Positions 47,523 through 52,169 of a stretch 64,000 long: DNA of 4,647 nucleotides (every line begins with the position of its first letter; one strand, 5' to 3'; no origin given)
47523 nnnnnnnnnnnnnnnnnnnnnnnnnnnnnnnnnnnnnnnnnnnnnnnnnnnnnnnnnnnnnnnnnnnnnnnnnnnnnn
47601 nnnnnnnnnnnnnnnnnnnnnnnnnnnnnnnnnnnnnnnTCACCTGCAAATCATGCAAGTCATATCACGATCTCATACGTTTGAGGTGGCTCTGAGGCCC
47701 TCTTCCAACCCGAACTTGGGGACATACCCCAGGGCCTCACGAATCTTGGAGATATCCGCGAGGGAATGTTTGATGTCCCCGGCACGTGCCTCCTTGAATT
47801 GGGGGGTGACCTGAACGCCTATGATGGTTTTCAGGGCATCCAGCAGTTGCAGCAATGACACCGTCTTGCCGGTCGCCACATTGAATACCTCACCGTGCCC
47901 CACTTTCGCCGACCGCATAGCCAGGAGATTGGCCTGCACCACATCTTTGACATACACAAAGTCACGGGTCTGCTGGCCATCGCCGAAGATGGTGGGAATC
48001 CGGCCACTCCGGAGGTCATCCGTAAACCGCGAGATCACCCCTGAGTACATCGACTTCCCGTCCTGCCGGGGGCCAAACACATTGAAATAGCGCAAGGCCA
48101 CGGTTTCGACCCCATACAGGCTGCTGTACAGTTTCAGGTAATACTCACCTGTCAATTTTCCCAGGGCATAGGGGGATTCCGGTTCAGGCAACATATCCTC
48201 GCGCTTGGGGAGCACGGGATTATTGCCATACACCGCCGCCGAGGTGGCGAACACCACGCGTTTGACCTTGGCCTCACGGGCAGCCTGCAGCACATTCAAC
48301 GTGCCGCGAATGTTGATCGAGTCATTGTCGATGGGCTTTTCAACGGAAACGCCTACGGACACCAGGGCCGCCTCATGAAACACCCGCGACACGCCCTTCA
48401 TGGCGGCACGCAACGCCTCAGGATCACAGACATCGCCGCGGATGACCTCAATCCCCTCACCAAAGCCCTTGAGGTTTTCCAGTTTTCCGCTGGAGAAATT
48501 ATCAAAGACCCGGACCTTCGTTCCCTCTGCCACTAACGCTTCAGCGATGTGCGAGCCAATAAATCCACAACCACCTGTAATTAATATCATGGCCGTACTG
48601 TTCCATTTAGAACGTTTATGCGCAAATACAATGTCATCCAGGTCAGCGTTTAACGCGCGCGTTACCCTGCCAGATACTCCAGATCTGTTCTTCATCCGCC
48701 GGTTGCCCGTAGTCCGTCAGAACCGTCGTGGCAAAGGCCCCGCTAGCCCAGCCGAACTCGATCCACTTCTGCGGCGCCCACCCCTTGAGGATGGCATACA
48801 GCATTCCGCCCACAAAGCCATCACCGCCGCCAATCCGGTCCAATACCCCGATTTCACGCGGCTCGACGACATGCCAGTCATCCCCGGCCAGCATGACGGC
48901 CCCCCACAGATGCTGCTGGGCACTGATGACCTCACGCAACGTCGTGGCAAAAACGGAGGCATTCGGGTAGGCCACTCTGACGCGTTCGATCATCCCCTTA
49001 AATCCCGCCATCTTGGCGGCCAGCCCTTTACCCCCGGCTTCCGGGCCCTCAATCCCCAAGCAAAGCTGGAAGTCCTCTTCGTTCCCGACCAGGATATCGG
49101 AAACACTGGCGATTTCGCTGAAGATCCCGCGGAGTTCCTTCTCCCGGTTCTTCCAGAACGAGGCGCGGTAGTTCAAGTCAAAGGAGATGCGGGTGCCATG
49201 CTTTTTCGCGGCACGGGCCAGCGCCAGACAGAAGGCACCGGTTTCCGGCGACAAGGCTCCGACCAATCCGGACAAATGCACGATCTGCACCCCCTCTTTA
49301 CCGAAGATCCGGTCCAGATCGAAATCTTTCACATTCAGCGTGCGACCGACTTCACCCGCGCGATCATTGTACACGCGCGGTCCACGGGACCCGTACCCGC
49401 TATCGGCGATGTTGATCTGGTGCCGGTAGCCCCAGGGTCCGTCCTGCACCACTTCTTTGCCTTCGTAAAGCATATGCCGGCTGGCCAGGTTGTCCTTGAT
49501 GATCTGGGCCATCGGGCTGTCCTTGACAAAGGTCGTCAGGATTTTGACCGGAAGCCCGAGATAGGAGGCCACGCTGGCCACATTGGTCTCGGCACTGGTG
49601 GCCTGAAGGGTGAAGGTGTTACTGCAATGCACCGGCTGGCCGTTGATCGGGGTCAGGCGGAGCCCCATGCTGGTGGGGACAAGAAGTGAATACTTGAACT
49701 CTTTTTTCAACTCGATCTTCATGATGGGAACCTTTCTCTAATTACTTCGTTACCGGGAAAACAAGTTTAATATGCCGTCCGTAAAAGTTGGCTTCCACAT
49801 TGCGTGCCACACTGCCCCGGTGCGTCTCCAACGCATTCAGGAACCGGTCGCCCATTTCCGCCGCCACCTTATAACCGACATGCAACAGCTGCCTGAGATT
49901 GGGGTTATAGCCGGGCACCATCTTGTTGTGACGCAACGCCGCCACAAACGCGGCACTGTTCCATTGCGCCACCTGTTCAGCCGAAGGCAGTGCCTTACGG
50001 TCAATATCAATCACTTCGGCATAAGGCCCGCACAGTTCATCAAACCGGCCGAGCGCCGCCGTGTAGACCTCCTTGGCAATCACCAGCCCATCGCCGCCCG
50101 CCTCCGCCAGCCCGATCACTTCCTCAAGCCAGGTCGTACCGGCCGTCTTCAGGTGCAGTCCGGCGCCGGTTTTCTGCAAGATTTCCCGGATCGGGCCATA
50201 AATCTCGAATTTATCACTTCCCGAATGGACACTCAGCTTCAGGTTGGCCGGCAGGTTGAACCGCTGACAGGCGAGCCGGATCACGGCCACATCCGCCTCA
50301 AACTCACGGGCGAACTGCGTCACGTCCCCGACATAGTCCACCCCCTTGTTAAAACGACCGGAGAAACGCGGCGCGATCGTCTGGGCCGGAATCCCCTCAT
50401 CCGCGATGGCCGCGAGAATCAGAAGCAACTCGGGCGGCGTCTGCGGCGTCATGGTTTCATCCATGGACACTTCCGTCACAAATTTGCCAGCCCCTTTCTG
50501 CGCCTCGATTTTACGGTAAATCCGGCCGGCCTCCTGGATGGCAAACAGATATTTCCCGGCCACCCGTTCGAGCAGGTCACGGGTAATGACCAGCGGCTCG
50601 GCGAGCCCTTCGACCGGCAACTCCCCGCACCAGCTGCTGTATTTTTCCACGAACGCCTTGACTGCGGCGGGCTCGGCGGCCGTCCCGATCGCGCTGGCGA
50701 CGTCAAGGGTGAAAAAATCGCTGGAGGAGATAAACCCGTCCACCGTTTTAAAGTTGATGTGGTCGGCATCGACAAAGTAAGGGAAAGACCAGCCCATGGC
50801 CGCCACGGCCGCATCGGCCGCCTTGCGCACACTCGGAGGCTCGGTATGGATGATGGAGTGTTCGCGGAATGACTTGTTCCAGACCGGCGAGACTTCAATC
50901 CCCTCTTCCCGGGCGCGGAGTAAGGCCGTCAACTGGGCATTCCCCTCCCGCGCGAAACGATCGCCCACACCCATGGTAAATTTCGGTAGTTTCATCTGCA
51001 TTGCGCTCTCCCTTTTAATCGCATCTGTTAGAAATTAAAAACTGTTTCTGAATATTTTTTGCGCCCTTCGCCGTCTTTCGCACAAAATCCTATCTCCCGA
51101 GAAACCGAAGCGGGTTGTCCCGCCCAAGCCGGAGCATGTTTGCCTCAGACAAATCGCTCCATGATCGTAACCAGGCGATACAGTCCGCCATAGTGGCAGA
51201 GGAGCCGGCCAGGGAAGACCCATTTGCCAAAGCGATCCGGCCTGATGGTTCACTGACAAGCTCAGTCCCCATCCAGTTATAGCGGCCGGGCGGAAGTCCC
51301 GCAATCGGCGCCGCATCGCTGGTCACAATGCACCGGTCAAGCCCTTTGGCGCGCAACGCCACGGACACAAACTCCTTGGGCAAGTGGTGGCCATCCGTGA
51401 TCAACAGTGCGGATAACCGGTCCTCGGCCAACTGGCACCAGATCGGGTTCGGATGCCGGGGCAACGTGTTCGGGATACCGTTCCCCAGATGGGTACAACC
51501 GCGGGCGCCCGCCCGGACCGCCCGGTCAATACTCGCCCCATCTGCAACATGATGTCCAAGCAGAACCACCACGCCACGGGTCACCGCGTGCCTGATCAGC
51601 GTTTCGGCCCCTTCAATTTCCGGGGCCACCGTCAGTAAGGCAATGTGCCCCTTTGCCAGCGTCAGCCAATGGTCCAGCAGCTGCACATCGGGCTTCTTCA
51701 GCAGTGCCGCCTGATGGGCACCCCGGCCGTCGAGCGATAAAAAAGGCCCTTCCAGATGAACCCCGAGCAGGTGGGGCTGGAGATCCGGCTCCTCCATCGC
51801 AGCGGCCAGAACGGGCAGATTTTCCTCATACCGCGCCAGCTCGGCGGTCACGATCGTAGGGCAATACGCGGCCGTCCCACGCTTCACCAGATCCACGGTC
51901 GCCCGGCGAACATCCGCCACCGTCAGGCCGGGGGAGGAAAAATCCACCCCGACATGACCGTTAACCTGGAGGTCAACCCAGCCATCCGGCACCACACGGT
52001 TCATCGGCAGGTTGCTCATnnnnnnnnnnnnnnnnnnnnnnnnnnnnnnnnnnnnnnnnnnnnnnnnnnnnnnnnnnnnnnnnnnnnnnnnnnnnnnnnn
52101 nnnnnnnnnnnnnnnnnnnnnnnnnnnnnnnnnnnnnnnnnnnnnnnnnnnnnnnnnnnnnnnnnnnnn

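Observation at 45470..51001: LarA-family (nickel-pincer cofactor) racemase/epimerase homolog inside a gnd-linked sugar-acid cluster, with no larB/C/E in the window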

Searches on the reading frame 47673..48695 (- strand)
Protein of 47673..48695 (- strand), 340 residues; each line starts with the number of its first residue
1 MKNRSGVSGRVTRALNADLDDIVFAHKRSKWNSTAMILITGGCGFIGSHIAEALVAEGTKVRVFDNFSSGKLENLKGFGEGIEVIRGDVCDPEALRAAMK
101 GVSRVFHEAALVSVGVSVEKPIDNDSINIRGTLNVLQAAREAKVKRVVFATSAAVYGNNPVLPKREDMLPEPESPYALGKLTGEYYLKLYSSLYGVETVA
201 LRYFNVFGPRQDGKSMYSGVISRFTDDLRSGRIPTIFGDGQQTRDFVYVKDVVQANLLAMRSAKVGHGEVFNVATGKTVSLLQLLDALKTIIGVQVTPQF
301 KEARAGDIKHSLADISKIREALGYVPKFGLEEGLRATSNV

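Call 3: search_protein_families(library=pfam, proteins=[window:47673-48695:-])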
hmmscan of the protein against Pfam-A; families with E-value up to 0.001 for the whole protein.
window:47673-48695:- (340 aa): 11 families
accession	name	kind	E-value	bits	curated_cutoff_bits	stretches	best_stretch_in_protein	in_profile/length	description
PF01370.27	Epimerase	-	4.4e-60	203.5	20.9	1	37-274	1-240/240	NAD dependent epimerase/dehydratase family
PF16363.11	GDP_Man_Dehyd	-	6.5e-56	190.6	27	1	38-336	1-331/332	GDP-mannose 4,6 dehydratase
PF01073.25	3Beta_HSD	-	4.6e-31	108.3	22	1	38-262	1-231/280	3-beta hydroxysteroid dehydrogenase/isomerase family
PF02719.21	Polysacc_synt_2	-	1.5e-17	64.1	20.2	1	37-297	1-252/293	Polysaccharide biosynthesis protein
PF13460.12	NAD_binding_10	-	5e-14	53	27.2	1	41-160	1-106/184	NAD(P)H-binding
PF05368.20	NmrA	-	1e-11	45.4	27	1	35-152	3-107/298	NmrA-like family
PF07993.18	NAD_binding_4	-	1.3e-11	44.6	20.1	1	39-254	1-256/258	Male sterility protein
PF04321.23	RmlD_sub_bind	-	1.7e-08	34.3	27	1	36-209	2-154/287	RmlD substrate binding domain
PF08659.16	KR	-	2.7e-06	27.9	22.6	1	36-112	2-92/180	KR domain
PF00106.31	adh_short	-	3.7e-06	27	26.6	1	36-109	2-78/195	short chain dehydrogenase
PF02254.24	TrkA_N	-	8e-05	23.4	23.8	1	42-104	5-62/116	TrkA-N domain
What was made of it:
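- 47673..48695 (-): GalE-like NAD-dependent nucleotide-sugar 4-epimerase. The likely true start is M36, at 48590. It is co-transcribed but probably not part of the sugar-acid route. Pfam Epimerase 203 bits (call 3).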

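Call 4: search_protein_families(library=ncbifam, proteins=[window:47673-48695:-])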
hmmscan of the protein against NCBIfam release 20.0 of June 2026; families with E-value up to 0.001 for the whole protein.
window:47673-48695:- (340 aa): 64 families (the best 25 are shown)
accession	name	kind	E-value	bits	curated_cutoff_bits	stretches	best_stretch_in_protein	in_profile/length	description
NF011728.1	PRK15181.1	equivalog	9.5e-61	205.7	760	1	36-337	17-333/348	Vi polysaccharide biosynthesis UDP-N-acetylglucosaminuronic acid C-4 epimerase TviC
TIGR01179.1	galE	equivalog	1.1e-59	201.9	262.3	1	36-332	1-316/332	UDP-glucose 4-epimerase GalE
TIGR04180.1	EDH_00030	hypoth_equivalog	1.1e-53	182.2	475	1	37-328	1-296/297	NAD-dependent 4,6-dehydratase LegB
TIGR02197.1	heptose_epim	equivalog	4.2e-43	147.7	274.6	1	37-335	1-307/316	ADP-glyceromanno-heptose 6-epimerase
TIGR01181.1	dTDP_gluc_dehyt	equivalog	2.7e-39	135.1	365.1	1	37-337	2-307/321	dTDP-glucose 4,6-dehydratase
NF007956.0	PRK10675.1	subfamily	5.4e-37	127.7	394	1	37-328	3-316/338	UDP-glucose 4-epimerase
TIGR03466.1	HpnA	hypoth_equivalog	2.8e-29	102.1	367.65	1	37-299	3-252/327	hopanoid-associated sugar epimerase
NF042422.1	oxyalk_red_OleD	equivalog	3.2e-29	102.3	580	1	37-293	3-251/329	2-alkyl-3-oxoalkanoate reductase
NF052578.1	StrlDmthSdmBMthl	equivalog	2.3e-27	96.6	600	1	37-295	3-248/328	sterol demethylase protein SdmB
NF008360.0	PRK11150.1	equivalog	1.1e-24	87.2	452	1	36-321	1-286/310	ADP-glyceromanno-heptose 6-epimerase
NF047922.1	GDPFucSynFcl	equivalog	1.3e-20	74.1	500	1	128-337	81-297/308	GDP-L-fucose synthase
NF043036.1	ErythonDh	equivalog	1.9e-20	73.3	325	1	37-301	3-275/321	D-erythronate dehydrogenase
NF042423.1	oxyalk_red_Shew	equivalog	3e-20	72.6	580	1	34-287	8-252/331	2-alkyl-3-oxoalkanoate reductase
TIGR01472.1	gmd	equivalog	1.7e-18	67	415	1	37-299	3-275/342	GDP-mannose 4,6-dehydratase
NF007582.0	PRK10217.1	equivalog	5.8e-18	65.1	698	1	36-338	3-328/355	dTDP-glucose 4,6-dehydratase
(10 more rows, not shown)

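Call 53: search_solved_structures(query=window:47673-48695:-, max_evalue=1e-25)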
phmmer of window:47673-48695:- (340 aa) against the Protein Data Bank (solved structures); distinct sequences matched with E-value up to 1e-25: 65 (the best 60 are shown).
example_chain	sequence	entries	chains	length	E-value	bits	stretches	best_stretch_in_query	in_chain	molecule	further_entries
6wjb_A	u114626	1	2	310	9.8e-73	248.1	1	34-335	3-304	NAD-dependent epimerase/dehydratase family protein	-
6wj9_A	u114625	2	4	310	9.3e-72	244.9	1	34-335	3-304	NAD-dependent epimerase/dehydratase family protein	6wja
6dnt_A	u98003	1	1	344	4.4e-71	242.7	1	37-337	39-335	NAD-dependent epimerase/dehydratase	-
1sb8_A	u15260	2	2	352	2.1e-66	227.3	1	36-334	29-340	wbpP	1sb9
4zrm_A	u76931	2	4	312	2.5e-66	227.1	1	36-337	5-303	UDP-glucose 4-epimerase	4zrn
10ke_A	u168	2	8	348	3.4e-66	226.6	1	38-337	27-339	Capsular polysaccharide biosynthesis protein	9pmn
3ru9_A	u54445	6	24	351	1.2e-60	208.4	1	37-336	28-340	WbgU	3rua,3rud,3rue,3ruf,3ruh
3ru7_A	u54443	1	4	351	1.2e-60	208.4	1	37-336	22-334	WbgU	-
3lu1_A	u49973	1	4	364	1.4e-60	208.2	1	37-336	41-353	WbgU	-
3ruc_A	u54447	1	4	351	3e-59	203.8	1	37-336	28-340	WbgU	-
7ys8_A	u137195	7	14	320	4e-55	190.3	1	37-337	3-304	UDP-glucose 4-epimerase | UDP-glucose 4-epimerase along with EC 5.1.3.2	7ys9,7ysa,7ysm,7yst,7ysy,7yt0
2p5u_A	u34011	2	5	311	7.6e-54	186.1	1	37-337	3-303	UDP-glucose 4-epimerase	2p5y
6zl6_A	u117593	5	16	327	3.3e-42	147.8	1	37-337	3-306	Epimerase domain-containing protein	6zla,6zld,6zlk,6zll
6zlj_A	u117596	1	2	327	1.2e-41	146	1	37-337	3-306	Epimerase domain-containing protein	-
3icp_A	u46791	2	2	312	9.7e-40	139.7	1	37-337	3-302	NAD-dependent epimerase/dehydratase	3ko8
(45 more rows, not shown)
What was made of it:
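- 47673..48695 (-): The best PDB hits are UDP-GlcNAc and UDP-Glc 4-epimerases (6WJB 1e-72, WbpP, WbgU) (call 53).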

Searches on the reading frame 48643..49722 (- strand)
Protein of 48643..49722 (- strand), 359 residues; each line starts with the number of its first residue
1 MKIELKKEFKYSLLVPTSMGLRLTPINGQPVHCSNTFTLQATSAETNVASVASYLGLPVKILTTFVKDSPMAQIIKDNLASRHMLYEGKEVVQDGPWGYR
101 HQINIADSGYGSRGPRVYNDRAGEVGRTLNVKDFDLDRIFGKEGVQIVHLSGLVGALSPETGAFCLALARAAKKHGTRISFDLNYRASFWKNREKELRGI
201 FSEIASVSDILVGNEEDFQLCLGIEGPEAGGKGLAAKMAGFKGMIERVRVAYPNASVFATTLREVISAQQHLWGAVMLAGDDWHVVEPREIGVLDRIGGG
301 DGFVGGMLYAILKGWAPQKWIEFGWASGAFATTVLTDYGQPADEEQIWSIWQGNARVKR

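Call 3: search_protein_families(library=pfam, proteins=[window:48643-49722:-])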
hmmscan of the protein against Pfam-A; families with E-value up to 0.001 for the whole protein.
window:48643-49722:- (359 aa): 1 family
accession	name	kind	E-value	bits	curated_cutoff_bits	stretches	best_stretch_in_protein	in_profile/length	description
PF00294.29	PfkB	-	5.8e-16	59.1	25.8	1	145-333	130-291/302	pfkB family carbohydrate kinase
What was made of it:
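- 48643..49722 (-): PfkB-family sugar-acid kinase resembling 2-keto-3-deoxygluconate (KDG) kinase. It is a candidate gluconate or mannonate 6-kinase, or a KdgK serving the parallel Ashwell branch. Pfam PfkB 59 bits (call 3).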

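Call 4: search_protein_families(library=ncbifam, proteins=[window:48643-49722:-])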
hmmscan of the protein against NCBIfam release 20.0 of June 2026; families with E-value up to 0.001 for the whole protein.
window:48643-49722:- (359 aa): 12 families
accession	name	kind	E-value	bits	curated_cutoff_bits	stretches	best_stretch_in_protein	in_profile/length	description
NF041633.1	trifunc_aldol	exception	2.8e-49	168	700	1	19-355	250-574/580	KHG/KDPG aldolase/sugar kinase fusion protein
NF041332.1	KDG_KDGal_kin_Halo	equivalog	3.4e-29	102.3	440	1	21-340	12-300/320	bifunctional 2-dehydro-3-deoxygluconokinase/2-dehydro-3-deoxygalactonokinase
TIGR04382.1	myo_inos_iolC_N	equivalog_domain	1.4e-23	83.6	300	1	43-332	35-290/309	5-dehydro-2-deoxygluconokinase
NF040938.1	KDG_KDGal_kin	equivalog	1.1e-11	44.4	400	1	121-232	105-208/305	bifunctional 2-dehydro-3-deoxygluconokinase/2-dehydro-3-deoxygalactonokinase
NF006957.1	PRK09434.1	equivalog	3.5e-08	33.3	450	1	166-333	139-288/302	fructokinase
NF052444.1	DhDoxglucKinKdgK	equivalog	9.3e-07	28.5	400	1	145-215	126-196/303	2-dehydro-3-deoxygluconokinase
TIGR03168.1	1-PFK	subfamily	2.4e-06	26.7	216.4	1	274-333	224-283/305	hexose kinase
TIGR03828.1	pfkB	equivalog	5e-06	25.8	292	1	274-333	224-283/305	1-phosphofructokinase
NF041320.1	pfkB_Halo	equivalog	0.00025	20.5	400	1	274-329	219-274/302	1-phosphofructokinase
NF007068.0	PRK09513.1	equivalog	0.00055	19.2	432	0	274-332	228-286/312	1-phosphofructokinase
NF053626.1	RibKinHalex1628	equivalog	0.00063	19.3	330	0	268-335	207-276/293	ATP-dependent ribose-1-phosphate kinase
NF047869.1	myo_kin_aldol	exception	0.00078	17.9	600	0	170-330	157-310/586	bifunctional 5-dehydro-2-deoxygluconokinase/5-dehydro-2-deoxyphosphogluconate aldolase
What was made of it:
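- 48643..49722 (-): NCBIfam hits to KDG kinases are all below their cut-offs (call 4).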

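Call 31: search_solved_structures(query=window:48643-49722:-, max_evalue=0.00001)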
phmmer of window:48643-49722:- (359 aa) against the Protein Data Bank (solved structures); distinct sequences matched with E-value up to 0.00001: 12.
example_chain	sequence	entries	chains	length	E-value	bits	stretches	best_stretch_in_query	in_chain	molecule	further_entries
2afb_A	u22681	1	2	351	2.3e-30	109.1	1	19-339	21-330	2-keto-3-deoxygluconate kinase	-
4gm6_A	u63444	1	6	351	1.9e-28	102.8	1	19-347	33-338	PfkB family carbohydrate kinase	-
3ktn_A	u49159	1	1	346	1.6e-18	70.2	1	105-337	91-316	Carbohydrate kinase, pfkB family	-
1v19_A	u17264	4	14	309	3e-15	59.4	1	115-285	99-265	2-KETO-3-DEOXYGLUCONATE KINASE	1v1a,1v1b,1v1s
3pl2_A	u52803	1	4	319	1.4e-09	40.7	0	160-236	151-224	Sugar kinase, ribokinase family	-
4du5_A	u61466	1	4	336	1.9e-08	37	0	29-230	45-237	PfkB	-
5ey7_A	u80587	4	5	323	2.9e-08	36.4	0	148-235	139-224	Fructokinase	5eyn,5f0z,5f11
5ygg_A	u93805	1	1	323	5.2e-08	35.6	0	147-235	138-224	Fructokinase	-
2qcv_A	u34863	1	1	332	7.4e-08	35.1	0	148-220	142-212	Putative 5-dehydro-2-deoxygluconokinase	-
3gbu_A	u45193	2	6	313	3e-07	33.1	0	44-244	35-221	Uncharacterized sugar kinase PH1459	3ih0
3ewm_A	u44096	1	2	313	3.6e-07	32.8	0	44-243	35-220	Uncharacterized sugar kinase PH1459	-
8iwl_A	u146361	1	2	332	7.7e-06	28.4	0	148-225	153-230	Uncharacterized sugar kinase YdjH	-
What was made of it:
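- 48643..49722 (-): PDB 2AFB (T. maritima KDG kinase) E = 2e-30 (call 31).
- On T. maritima-type hexuronate to pentose-phosphate route (UxaC, UxaE, UxaD, GntE, GntK, Gnd): Only a KDG-kinase-like PfkB is present (call 31).
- The PfkB protein is most like KDG kinases and could serve the Ashwell branch (call 31).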

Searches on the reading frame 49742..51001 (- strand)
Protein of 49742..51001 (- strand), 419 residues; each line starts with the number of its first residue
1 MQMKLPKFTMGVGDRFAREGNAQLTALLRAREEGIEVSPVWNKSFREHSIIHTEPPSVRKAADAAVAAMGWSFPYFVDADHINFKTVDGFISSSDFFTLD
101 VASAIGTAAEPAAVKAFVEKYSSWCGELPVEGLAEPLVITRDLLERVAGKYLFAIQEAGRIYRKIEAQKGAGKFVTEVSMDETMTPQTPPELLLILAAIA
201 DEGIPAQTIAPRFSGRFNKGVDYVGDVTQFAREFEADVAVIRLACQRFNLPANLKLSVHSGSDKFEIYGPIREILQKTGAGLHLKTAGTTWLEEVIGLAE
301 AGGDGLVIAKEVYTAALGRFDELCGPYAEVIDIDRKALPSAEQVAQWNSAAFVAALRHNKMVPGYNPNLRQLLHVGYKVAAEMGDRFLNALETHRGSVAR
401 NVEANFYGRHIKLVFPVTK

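Call 3: search_protein_families(library=pfam, proteins=[window:49742-51001:-])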
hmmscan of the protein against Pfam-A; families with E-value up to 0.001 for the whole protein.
window:49742-51001:- (419 aa): 1 family
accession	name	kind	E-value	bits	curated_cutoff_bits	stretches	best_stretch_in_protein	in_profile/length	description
PF16257.11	UxaE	-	2.8e-49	168.5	27.1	1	5-379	78-433/475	tagaturonate epimerase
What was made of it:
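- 49742..51001 (-): UxaE-family (tagaturonate/fructuronate epimerase) protein, a short 419-aa form. Pfam UxaE 168.5 bits (call 3).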

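Call 4: search_protein_families(library=ncbifam, proteins=[window:49742-51001:-])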
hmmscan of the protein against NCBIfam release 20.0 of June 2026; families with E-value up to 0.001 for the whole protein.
window:49742-51001:- (419 aa): 0 families

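Call 30: search_solved_structures(query=window:49742-51001:-, max_evalue=0.001)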
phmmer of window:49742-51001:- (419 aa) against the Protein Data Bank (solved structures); distinct sequences matched with E-value up to 0.001: 5.
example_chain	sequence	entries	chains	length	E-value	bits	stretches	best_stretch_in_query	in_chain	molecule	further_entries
6il9_A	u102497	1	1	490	2.7e-27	98.8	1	8-330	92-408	Fructuronate-tagaturonate epimerase UxaE from Cohnella laeviribosi in complex with 1 glyce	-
6ila_A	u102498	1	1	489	7.2e-27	97.4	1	8-330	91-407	Fructuronate-tagaturonate epimerase UxaE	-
6ilb_A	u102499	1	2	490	1.4e-26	96.5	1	8-330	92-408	Fructuronate-tagaturonate epimerase UxaE from Cohnella laeviribosi in complex with 1 glyce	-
9lhu_A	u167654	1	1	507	3.4e-18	68.9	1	94-335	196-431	Tagaturonate/fructuronate epimerase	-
9lhw_A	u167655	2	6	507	1.3e-17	67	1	43-335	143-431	Tagaturonate/fructuronate epimerase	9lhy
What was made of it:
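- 49742..51001 (-): PDB UxaE of Cohnella laeviribosi (6IL9) E = 3e-27 (call 30).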

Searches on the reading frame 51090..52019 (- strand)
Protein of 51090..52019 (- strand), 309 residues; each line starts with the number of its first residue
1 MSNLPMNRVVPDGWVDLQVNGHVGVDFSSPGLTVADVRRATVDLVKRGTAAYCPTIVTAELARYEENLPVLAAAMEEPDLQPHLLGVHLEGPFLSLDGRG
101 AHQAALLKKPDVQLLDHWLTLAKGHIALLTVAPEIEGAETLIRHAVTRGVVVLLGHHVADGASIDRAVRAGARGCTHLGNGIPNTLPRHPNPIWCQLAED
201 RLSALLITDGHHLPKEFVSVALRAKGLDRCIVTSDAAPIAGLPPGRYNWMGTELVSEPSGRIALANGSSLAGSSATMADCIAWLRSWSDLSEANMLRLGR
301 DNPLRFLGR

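Call 3: search_protein_families(library=pfam, proteins=[window:51090-52019:-])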
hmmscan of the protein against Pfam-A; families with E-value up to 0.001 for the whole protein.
window:51090-52019:- (309 aa): 0 families

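Call 4: search_protein_families(library=ncbifam, proteins=[window:51090-52019:-])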
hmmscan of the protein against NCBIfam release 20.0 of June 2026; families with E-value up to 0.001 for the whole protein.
window:51090-52019:- (309 aa): 2 families
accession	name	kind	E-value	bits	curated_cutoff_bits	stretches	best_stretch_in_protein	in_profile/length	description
TIGR00221.1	nagA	equivalog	1.8e-49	168.7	225.65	1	9-308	53-347/380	N-acetylglucosamine-6-phosphate deacetylase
NF008371.0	PRK11170.1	equivalog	2.4e-34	118.9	483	1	9-303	50-339/382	N-acetylglucosamine-6-phosphate deacetylase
